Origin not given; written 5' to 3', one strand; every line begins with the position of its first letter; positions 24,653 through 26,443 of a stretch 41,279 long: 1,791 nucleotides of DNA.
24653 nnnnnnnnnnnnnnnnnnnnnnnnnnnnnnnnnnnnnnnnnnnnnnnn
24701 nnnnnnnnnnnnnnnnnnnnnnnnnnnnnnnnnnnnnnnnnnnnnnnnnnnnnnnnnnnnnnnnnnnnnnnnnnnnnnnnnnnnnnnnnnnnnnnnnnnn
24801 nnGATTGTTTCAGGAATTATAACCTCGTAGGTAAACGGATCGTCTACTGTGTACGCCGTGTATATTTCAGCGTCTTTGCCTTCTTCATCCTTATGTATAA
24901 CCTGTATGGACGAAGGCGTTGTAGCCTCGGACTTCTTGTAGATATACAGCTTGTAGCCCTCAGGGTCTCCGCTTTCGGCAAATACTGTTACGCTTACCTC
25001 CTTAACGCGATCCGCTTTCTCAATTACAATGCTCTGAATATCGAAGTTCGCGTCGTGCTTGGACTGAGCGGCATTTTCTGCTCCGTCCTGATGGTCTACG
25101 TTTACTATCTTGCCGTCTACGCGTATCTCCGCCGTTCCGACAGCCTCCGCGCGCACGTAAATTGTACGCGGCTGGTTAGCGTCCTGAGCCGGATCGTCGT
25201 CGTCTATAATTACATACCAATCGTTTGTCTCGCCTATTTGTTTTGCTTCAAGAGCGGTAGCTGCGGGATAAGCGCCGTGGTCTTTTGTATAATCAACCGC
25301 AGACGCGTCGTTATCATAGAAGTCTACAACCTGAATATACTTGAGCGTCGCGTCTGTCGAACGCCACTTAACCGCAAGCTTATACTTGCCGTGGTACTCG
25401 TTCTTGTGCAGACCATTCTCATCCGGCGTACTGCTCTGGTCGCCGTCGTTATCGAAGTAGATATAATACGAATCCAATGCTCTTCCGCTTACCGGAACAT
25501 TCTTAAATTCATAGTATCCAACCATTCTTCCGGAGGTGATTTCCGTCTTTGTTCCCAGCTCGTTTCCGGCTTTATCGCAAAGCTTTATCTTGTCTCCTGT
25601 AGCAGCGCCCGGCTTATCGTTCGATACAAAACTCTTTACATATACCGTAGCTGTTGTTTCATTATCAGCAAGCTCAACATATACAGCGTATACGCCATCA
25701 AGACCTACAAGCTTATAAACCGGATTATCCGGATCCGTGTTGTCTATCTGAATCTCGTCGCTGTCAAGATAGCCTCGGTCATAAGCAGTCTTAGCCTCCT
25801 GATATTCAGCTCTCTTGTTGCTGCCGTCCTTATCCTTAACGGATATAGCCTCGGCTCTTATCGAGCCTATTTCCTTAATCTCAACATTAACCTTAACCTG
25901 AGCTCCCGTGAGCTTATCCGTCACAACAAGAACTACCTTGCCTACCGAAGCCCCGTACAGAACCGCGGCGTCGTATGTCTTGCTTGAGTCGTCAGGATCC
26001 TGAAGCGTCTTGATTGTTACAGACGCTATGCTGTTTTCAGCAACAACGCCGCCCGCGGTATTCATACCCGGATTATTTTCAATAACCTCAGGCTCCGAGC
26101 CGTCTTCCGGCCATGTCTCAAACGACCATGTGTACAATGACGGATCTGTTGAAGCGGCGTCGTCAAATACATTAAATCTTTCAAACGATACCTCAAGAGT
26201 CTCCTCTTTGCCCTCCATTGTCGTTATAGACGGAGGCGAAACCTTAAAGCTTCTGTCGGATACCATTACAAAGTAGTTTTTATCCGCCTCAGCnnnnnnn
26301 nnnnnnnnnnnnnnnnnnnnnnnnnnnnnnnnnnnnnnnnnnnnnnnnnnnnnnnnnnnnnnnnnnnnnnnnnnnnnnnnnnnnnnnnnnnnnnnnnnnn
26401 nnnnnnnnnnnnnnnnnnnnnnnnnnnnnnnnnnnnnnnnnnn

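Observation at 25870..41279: Ten consecutive Big_2 + seven-bladed RCC1-like propeller modules (about 70 blades) in one polypeptide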

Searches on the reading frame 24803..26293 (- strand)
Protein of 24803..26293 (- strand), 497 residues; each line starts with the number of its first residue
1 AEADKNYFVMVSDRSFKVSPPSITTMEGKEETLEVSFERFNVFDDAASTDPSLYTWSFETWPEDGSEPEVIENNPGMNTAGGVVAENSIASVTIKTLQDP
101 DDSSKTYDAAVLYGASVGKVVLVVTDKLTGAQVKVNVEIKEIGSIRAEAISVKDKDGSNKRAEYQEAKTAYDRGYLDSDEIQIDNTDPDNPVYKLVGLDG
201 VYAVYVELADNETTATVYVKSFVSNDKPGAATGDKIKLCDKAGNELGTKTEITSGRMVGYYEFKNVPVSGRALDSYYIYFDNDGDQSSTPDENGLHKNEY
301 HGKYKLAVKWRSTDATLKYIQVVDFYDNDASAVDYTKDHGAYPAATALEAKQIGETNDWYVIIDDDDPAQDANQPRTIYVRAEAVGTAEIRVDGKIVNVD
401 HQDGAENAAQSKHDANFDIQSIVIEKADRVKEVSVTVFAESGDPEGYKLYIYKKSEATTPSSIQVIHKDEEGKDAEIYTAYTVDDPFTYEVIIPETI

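Call 33: search_protein_families(library=pfam, proteins=[window:24803-26293:-], max_evalue=1)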
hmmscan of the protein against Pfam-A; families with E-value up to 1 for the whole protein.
window:24803-26293:- (497 aa): 3 families
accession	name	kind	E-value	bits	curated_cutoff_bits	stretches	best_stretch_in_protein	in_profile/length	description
PF10915.13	DUF2709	-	0.066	12.9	23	1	405-455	98-148/237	Protein of unknown function (DUF2709)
PF14023.12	Bestrophin-like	-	0.15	12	32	1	110-163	38-87/232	Bestrophin-like domain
PF13629.12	T2SS-T3SS_pil_N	-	0.39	10.9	23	0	374-392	38-56/72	Pilus formation protein N terminal region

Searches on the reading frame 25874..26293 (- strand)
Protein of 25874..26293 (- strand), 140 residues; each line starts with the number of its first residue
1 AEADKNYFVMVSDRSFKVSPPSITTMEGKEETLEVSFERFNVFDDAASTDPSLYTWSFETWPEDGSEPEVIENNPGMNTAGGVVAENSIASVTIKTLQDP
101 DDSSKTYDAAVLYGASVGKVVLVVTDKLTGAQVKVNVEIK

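Call 21: search_protein_families(library=pfam, proteins=[window:25874-26293:-], max_evalue=1)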
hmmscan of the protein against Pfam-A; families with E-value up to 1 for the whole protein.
window:25874-26293:- (140 aa): 0 families
